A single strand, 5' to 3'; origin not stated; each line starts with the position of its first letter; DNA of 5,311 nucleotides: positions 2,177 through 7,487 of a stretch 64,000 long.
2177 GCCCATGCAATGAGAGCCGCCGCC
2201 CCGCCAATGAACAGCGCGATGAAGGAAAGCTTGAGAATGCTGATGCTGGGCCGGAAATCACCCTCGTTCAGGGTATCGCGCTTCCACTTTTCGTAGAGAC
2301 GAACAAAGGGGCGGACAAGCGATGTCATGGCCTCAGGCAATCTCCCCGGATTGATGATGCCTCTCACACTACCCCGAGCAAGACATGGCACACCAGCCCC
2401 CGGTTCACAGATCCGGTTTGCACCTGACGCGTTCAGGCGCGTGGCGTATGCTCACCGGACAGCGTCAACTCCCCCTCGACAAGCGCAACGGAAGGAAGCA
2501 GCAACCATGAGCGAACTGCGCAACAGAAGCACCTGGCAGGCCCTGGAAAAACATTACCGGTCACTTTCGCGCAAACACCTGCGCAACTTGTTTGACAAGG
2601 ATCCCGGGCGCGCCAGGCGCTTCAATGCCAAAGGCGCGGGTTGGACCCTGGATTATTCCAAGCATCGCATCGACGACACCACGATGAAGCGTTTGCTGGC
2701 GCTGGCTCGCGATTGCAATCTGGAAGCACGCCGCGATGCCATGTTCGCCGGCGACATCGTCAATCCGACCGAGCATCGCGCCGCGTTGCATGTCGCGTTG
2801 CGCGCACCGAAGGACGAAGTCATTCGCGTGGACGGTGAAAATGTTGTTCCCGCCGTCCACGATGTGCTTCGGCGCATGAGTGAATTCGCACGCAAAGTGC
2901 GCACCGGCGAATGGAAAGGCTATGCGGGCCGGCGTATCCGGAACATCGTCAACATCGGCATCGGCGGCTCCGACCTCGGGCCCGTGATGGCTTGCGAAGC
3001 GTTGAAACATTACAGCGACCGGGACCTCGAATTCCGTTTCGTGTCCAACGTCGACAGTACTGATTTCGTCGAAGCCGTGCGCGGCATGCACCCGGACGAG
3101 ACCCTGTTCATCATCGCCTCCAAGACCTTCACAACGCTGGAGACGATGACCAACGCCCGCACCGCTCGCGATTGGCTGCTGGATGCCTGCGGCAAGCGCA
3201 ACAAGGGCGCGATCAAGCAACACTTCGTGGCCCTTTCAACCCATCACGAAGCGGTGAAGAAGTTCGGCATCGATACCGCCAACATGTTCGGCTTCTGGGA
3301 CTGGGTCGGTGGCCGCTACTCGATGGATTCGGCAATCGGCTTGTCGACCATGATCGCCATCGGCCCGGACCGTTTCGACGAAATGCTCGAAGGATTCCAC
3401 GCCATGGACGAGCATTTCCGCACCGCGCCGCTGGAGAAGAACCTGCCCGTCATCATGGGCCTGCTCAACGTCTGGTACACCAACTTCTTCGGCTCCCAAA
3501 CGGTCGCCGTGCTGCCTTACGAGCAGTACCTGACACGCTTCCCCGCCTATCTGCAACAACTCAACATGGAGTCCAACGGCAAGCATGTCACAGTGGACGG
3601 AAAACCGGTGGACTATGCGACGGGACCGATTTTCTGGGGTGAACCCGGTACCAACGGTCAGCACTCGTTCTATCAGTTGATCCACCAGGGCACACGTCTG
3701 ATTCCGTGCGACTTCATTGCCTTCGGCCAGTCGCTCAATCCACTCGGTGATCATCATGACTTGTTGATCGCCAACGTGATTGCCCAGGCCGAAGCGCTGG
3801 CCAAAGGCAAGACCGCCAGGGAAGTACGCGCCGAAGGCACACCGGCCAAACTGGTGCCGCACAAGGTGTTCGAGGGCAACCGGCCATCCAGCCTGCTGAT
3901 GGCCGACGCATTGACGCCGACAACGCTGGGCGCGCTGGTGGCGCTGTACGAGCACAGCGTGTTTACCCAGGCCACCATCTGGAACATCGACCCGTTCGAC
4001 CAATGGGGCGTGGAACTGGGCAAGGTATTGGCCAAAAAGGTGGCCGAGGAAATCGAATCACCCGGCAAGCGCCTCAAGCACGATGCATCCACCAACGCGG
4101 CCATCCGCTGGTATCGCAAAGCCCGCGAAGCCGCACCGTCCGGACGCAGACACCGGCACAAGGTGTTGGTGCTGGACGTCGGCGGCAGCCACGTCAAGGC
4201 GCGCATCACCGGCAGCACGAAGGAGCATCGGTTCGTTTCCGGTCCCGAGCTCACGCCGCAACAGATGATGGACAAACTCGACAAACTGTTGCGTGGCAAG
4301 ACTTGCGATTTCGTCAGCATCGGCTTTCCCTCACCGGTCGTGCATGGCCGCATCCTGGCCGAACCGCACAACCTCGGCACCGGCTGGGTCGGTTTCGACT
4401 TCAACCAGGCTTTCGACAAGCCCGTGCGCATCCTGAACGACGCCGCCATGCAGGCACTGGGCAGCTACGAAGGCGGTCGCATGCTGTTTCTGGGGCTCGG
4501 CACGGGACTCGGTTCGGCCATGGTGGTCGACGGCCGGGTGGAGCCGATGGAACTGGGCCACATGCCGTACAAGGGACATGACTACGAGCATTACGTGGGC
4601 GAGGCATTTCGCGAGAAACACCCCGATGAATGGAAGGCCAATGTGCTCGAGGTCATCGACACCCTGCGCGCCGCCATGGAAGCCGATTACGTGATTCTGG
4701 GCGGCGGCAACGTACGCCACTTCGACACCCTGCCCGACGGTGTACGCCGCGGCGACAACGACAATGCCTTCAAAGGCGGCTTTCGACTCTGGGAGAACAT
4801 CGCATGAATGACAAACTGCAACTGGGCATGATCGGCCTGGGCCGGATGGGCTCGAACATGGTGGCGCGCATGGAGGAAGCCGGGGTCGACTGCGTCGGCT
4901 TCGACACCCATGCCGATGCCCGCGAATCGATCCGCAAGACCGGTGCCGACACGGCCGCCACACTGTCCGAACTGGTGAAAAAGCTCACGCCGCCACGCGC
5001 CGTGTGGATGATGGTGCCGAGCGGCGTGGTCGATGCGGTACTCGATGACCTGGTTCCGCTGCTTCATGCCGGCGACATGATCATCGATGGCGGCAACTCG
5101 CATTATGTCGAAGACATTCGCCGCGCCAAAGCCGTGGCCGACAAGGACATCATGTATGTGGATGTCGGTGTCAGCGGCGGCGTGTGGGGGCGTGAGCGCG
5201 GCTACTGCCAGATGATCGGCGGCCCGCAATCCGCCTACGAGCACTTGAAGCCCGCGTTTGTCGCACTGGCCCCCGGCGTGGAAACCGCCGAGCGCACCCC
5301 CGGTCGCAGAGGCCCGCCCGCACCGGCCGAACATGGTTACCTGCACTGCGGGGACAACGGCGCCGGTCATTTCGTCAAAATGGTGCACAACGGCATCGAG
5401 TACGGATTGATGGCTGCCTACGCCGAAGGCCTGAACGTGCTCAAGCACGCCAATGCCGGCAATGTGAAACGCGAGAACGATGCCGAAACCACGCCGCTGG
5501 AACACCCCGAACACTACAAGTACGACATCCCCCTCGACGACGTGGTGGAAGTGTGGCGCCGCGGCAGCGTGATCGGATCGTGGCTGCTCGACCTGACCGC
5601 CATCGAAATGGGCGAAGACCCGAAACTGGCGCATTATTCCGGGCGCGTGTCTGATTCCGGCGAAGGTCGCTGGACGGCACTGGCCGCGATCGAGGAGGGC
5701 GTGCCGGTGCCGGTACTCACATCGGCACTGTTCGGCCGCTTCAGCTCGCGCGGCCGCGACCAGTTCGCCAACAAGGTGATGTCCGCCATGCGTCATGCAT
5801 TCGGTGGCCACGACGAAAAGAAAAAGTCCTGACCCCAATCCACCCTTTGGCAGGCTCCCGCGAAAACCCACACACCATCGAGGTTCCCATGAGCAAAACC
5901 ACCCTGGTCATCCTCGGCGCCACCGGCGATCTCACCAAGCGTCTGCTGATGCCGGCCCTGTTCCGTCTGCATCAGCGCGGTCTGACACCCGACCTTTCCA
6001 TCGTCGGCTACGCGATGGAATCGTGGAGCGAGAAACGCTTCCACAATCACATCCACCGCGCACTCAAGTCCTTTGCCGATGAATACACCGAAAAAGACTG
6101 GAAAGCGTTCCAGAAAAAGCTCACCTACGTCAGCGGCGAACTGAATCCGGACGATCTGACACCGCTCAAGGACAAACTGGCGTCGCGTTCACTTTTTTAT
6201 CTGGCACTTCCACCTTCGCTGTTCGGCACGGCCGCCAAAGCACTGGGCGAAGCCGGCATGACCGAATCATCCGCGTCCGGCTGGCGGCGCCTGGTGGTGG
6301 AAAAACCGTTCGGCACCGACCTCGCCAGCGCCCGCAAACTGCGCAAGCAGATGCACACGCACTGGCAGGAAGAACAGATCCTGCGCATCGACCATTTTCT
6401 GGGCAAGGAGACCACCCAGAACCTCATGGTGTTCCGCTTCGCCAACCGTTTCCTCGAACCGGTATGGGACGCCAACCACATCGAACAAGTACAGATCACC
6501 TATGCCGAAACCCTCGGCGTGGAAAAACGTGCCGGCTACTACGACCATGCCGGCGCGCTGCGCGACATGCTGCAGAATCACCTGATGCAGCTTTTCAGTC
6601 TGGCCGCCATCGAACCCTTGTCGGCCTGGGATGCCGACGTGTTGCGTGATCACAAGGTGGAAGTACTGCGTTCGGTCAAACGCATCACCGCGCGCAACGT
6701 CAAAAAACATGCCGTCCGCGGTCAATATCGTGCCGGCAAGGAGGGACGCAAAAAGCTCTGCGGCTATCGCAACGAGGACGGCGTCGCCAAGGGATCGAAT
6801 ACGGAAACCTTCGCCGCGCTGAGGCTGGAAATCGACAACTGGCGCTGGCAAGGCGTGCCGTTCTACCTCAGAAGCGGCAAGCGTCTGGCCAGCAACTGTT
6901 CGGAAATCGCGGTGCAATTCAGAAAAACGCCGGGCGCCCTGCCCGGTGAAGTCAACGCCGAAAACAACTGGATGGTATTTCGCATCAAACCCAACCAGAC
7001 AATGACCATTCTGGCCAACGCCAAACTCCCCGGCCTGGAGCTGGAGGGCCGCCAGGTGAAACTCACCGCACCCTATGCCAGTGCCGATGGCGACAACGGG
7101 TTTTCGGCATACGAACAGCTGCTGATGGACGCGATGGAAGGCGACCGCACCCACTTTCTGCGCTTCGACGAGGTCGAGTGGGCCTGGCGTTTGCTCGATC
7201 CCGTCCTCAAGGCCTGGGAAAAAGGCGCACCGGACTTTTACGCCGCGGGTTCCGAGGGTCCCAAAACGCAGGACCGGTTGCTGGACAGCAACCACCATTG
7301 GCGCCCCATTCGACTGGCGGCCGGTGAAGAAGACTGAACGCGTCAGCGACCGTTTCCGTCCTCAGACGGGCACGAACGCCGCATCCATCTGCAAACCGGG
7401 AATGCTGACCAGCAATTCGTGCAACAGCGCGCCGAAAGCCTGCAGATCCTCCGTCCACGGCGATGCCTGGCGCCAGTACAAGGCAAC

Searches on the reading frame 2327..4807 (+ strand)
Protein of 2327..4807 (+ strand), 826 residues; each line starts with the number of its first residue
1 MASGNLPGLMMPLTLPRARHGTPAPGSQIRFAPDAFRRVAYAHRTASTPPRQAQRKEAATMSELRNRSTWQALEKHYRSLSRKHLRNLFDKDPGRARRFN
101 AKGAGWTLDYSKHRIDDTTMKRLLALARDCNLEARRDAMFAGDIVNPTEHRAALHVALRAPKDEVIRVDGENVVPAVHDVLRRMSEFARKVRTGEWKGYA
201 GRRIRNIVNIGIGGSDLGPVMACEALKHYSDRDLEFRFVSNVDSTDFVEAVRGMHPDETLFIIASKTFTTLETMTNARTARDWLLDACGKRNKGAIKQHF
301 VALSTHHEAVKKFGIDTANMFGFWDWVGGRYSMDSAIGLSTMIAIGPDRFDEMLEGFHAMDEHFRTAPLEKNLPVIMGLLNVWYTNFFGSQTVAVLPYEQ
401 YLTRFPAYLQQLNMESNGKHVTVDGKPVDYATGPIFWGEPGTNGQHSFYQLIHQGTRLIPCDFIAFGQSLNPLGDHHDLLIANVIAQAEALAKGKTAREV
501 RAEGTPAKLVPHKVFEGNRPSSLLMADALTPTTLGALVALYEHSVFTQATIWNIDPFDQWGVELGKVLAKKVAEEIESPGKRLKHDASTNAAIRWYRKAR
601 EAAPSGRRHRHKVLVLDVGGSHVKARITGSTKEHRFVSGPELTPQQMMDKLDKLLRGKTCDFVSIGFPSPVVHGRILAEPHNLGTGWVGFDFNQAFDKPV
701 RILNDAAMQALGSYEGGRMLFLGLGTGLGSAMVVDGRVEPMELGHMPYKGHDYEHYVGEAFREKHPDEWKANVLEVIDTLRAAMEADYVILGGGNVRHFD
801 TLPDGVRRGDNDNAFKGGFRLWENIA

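Call 12: search_protein_families(library=pfam, proteins=[window:2327-4807:+], max_evalue=0.001)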
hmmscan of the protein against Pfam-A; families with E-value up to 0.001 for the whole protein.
window:2327-4807:+ (826 aa): 2 families
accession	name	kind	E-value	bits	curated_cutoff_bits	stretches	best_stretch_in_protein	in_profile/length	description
PF00342.24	PGI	-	5.4e-216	718.3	22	1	109-593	1-486/486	Phosphoglucose isomerase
PF00480.26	ROK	-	2e-06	28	22.9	1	616-751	4-157/294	ROK family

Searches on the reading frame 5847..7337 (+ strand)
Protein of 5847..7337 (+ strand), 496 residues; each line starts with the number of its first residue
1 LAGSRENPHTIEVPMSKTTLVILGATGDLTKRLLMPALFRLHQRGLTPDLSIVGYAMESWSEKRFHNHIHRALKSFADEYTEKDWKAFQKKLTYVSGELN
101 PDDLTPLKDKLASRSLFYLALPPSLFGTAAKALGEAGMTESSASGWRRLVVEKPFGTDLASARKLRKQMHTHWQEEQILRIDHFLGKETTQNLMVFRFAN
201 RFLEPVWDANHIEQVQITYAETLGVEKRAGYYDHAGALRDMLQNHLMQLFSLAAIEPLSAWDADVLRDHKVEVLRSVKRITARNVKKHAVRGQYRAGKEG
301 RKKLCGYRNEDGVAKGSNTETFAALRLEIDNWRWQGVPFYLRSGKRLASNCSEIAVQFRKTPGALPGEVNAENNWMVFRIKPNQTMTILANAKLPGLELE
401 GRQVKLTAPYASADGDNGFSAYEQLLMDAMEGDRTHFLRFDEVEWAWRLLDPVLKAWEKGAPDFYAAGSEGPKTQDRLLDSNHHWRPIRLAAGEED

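Call 12: search_protein_families(library=pfam, proteins=[window:5847-7337:+], max_evalue=0.001)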
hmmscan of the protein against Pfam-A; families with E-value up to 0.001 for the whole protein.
window:5847-7337:+ (496 aa): 2 families
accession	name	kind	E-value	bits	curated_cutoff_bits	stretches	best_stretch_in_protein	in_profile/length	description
PF02781.21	G6PD_C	-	5.7e-110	367.5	27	1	194-485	1-295/296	Glucose-6-phosphate dehydrogenase, C-terminal domain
PF00479.28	G6PD_N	-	4.9e-52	177.7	22.1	1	21-192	1-183/183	Glucose-6-phosphate dehydrogenase, NAD binding domain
